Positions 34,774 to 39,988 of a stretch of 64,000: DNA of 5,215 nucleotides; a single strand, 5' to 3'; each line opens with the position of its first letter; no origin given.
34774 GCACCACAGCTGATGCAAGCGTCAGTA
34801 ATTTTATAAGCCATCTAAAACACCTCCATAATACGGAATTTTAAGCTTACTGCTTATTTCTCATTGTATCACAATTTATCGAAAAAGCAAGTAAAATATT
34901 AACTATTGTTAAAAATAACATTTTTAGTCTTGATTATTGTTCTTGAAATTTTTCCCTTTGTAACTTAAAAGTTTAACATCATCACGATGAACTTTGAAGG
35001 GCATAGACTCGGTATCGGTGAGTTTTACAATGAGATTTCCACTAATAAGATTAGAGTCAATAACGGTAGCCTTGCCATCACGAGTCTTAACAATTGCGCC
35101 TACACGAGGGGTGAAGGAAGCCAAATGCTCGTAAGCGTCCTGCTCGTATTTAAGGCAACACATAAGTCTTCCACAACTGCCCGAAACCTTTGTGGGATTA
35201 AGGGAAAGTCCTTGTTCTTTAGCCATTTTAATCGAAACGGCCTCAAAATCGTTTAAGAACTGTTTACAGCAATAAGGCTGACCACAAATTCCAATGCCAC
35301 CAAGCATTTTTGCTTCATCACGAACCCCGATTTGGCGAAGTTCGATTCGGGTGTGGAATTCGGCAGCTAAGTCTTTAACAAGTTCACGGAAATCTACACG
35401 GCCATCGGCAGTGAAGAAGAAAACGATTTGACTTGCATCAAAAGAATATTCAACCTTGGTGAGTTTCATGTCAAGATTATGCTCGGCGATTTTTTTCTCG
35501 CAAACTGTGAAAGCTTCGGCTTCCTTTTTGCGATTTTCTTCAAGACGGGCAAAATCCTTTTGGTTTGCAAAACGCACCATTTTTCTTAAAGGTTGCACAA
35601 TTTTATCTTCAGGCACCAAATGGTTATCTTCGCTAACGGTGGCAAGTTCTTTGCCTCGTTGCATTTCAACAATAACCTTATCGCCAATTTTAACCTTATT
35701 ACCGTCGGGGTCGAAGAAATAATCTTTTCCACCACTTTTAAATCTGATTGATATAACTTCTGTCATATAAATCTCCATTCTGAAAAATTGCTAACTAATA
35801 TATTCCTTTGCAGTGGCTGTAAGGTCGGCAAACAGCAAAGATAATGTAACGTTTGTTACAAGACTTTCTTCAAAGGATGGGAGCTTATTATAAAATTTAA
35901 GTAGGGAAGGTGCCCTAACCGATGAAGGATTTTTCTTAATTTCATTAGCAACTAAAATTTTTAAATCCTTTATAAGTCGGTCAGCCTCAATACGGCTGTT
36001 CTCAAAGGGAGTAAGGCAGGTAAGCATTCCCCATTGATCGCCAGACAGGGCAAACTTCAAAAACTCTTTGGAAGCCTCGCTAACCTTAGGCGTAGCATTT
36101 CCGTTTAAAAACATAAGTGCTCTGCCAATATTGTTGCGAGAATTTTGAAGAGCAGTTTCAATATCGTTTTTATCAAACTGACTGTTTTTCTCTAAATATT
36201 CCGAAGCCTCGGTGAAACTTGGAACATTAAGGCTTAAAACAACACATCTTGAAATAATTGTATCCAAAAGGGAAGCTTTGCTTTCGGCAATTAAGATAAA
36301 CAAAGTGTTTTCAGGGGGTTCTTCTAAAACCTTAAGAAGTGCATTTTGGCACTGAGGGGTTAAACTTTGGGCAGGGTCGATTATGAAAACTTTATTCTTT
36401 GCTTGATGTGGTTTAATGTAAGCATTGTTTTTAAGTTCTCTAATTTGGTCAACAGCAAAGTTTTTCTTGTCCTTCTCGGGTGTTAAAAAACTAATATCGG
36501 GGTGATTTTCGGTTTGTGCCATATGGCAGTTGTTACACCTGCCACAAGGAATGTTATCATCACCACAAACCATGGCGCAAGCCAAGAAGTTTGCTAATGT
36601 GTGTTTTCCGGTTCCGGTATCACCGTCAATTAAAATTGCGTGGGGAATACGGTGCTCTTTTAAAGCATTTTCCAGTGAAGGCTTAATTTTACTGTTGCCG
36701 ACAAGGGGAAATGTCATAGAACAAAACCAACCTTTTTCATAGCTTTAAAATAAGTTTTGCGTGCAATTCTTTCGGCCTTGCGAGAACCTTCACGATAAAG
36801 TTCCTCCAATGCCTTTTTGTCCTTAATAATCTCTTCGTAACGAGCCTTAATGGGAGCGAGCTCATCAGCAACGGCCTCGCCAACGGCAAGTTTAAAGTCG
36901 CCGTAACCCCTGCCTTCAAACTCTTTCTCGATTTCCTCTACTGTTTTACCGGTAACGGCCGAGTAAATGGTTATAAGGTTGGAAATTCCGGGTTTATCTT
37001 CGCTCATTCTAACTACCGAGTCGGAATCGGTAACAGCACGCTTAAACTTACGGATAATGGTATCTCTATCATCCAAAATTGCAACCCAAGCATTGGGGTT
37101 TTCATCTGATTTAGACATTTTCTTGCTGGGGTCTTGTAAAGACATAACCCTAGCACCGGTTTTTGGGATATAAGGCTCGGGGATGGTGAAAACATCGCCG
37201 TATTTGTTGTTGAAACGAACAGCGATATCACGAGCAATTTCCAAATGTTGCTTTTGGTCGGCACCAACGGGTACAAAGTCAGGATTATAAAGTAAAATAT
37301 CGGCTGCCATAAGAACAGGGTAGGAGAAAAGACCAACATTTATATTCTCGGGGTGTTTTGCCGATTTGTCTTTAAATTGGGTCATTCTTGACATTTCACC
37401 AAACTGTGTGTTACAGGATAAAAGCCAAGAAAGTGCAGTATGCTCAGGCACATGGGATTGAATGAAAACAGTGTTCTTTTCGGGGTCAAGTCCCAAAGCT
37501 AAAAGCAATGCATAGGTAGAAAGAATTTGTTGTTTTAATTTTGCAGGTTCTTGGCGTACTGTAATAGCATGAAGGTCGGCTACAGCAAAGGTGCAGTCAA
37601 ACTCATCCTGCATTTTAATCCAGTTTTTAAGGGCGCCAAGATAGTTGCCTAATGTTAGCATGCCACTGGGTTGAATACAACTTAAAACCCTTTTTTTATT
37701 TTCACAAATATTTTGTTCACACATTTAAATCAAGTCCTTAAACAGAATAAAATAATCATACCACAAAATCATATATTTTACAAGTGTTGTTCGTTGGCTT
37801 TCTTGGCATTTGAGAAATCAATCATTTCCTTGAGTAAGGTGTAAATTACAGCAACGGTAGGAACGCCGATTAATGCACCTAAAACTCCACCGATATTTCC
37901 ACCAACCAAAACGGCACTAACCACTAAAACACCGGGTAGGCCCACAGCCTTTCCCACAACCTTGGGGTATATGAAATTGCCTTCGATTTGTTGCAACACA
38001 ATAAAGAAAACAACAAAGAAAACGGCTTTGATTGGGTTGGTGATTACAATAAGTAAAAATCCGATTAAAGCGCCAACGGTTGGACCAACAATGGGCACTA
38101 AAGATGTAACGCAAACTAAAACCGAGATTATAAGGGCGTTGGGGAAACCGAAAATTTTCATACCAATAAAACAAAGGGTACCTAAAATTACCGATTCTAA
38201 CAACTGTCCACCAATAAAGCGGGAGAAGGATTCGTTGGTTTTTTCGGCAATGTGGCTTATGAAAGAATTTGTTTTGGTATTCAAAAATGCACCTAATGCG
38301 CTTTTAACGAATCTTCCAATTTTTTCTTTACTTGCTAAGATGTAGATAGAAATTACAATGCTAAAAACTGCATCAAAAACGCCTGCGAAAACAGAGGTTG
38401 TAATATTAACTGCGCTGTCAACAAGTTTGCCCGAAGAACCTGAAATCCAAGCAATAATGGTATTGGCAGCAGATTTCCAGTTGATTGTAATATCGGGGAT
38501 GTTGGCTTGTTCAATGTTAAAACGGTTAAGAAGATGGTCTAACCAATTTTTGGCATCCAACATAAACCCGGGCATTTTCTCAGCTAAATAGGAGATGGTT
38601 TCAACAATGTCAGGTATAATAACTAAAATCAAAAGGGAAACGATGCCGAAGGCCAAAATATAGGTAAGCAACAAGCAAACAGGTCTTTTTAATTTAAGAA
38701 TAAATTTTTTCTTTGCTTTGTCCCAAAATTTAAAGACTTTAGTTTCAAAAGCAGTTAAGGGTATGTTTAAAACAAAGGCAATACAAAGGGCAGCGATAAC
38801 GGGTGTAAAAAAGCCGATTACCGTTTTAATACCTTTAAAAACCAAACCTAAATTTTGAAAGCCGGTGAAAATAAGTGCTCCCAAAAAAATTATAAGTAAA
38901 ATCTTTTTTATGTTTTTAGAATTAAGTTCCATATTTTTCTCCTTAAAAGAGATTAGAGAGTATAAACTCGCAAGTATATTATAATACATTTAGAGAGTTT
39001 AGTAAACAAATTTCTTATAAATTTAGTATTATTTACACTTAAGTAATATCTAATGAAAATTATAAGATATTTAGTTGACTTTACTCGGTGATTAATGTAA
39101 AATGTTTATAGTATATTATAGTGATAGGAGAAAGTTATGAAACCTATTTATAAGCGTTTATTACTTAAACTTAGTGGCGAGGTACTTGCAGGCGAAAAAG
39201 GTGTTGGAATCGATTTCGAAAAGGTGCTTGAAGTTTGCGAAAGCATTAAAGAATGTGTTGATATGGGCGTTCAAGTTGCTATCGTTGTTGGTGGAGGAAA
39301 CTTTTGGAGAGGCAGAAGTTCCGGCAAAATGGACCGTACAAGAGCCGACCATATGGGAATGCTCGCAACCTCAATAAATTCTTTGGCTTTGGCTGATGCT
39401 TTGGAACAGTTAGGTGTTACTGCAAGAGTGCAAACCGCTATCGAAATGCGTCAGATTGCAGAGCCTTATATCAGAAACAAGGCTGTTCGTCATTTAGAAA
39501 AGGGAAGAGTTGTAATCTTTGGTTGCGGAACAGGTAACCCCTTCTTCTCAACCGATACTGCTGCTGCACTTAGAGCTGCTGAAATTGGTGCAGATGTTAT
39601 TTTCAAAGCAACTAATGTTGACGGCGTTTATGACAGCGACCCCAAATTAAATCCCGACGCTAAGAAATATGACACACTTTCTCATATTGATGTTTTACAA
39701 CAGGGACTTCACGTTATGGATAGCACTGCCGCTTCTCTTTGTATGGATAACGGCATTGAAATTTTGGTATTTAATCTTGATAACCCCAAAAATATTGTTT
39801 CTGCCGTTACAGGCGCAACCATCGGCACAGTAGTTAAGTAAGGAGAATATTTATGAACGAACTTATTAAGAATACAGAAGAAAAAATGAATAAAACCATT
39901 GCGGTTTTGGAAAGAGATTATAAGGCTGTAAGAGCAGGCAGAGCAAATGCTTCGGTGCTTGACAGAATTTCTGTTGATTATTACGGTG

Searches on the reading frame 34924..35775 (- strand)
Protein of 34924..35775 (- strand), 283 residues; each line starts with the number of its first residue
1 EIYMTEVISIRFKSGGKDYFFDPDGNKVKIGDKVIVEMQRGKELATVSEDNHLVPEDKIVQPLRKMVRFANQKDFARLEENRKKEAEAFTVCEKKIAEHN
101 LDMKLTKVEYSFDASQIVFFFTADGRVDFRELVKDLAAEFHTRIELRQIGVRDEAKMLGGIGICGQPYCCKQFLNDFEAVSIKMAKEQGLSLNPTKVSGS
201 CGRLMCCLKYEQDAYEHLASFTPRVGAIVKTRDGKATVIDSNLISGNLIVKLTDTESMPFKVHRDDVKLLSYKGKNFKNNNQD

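Call 20: search_protein_families(library=pfam, proteins=[window:34924-35775:-], max_evalue=0.00001)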
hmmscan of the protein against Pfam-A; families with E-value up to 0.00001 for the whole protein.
window:34924-35775:- (283 aa): 1 family
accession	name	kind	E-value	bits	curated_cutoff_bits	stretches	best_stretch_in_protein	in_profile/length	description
PF04468.17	PSP1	-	1e-35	122.4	27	1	65-149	2-86/86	PSP1 C-terminal conserved region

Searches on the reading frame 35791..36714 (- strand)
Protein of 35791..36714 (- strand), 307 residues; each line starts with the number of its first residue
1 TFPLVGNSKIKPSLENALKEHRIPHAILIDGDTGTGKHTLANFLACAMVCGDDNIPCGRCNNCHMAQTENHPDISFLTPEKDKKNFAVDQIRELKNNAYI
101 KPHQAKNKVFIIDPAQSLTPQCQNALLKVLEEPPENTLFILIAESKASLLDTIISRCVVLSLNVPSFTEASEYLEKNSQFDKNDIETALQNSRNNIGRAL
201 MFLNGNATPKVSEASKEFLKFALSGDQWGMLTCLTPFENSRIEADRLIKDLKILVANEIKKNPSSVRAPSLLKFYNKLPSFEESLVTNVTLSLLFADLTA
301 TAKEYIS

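Call 20: search_protein_families(library=pfam, proteins=[window:35791-36714:-], max_evalue=0.00001)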
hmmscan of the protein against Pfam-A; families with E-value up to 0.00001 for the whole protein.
window:35791-36714:- (307 aa): 1 family
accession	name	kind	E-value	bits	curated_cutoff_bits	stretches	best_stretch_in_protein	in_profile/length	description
PF13177.12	DNA_pol3_delta2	-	4.2e-49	167.1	27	1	7-163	2-158/161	DNA polymerase III, delta subunit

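Call 63: search_protein_families(library=ncbifam, proteins=[window:35791-36714:-], max_evalue=1e-10)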
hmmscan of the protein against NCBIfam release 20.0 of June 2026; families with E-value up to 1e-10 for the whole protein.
window:35791-36714:- (307 aa): 58 families (the best 25 are shown)
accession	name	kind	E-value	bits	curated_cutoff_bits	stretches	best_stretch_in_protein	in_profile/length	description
TIGR00678.1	holB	equivalog_domain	1.9e-56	190.7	180.6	1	14-199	4-188/188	DNA polymerase III subunit delta'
NF004310.0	PRK05707.1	equivalog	7.4e-45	153.8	280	1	16-191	14-192/328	DNA polymerase III subunit delta'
NF005362.0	PRK06871.1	equivalog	1.6e-43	149.1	456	1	14-225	15-227/327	DNA polymerase III subunit delta'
TIGR02397.1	dnaX_nterm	equivalog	9.5e-42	143.5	250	1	4-186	16-197/355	DNA polymerase III subunit gamma/tau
NF005926.0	PRK07940.1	equivalog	1.3e-41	143.2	300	1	16-203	29-212/394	DNA polymerase III subunit delta'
NF004759.0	PRK06090.1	equivalog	2.7e-41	142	457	1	13-237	14-235/319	DNA polymerase III subunit delta'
NF005972.1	PRK08058.1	equivalog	5.5e-41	140.8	340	1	11-194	14-198/328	DNA polymerase III subunit delta'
NF005941.0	PRK07993.1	equivalog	1e-40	140.3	477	1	19-235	19-237/334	DNA polymerase III subunit delta'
NF006430.0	PRK08699.1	equivalog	4.5e-38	131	481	1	20-179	17-186/325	DNA polymerase III subunit delta'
NF004046.1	PRK05563.1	equivalog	2.4e-35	122.5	400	1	4-157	17-169/567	DNA polymerase III subunit gamma/tau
NF011514.0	PRK14953.1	equivalog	3.1e-35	122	536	1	4-185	18-198/488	DNA polymerase III subunits gamma and tau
NF005408.0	PRK06964.1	equivalog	2.8e-34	119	483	2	84-180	110-206/342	DNA polymerase III subunit delta'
NF011523.0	PRK14962.1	equivalog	6.1e-34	117.6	576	1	4-185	16-196/474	DNA polymerase III subunits gamma and tau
NF011524.0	PRK14963.1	equivalog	1.9e-33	116.4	601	1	4-157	16-167/647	DNA polymerase III subunits gamma and tau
NF004047.0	PRK05564.1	equivalog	1.9e-33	115.8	282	1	4-220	6-208/313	DNA polymerase III subunit delta'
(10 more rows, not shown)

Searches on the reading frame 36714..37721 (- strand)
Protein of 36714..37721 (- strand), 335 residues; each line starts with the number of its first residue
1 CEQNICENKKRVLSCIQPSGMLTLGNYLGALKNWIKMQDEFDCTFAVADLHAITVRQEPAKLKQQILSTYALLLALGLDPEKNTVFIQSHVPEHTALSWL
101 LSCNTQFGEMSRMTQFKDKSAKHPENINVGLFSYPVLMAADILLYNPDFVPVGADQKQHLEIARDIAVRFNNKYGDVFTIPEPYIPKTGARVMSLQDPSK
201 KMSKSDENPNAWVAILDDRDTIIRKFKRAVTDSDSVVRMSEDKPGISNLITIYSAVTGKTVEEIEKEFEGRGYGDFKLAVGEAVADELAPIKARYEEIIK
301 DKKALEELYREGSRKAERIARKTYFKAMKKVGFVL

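Call 20: search_protein_families(library=pfam, proteins=[window:36714-37721:-], max_evalue=0.00001)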
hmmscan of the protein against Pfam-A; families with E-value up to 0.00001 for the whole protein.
window:36714-37721:- (335 aa): 1 family
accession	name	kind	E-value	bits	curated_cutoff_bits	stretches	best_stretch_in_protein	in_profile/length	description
PF00579.31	tRNA-synt_1b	-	1.1e-77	261.7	21.1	1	9-286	5-289/292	tRNA synthetases class I (W and Y)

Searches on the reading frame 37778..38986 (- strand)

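Call 20: search_protein_families(library=pfam, proteins=[window:37778-38986:-], max_evalue=0.00001)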
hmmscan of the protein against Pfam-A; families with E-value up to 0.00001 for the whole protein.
window:37778-38986:- (402 aa): 1 family
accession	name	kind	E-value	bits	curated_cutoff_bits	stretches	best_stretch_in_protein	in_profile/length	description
PF01594.21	AI-2E_transport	-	1.3e-52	179.5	34.3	1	45-388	19-326/327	AI-2E family transporter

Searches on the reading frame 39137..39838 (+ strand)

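Call 20: search_protein_families(library=pfam, proteins=[window:39137-39838:+], max_evalue=0.00001)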
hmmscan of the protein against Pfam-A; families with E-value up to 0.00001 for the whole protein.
window:39137-39838:+ (234 aa): 1 family
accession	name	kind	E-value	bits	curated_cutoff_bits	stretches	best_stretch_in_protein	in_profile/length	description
PF00696.33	AA_kinase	-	7.4e-38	131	24.9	1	6-213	1-234/234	Amino acid kinase family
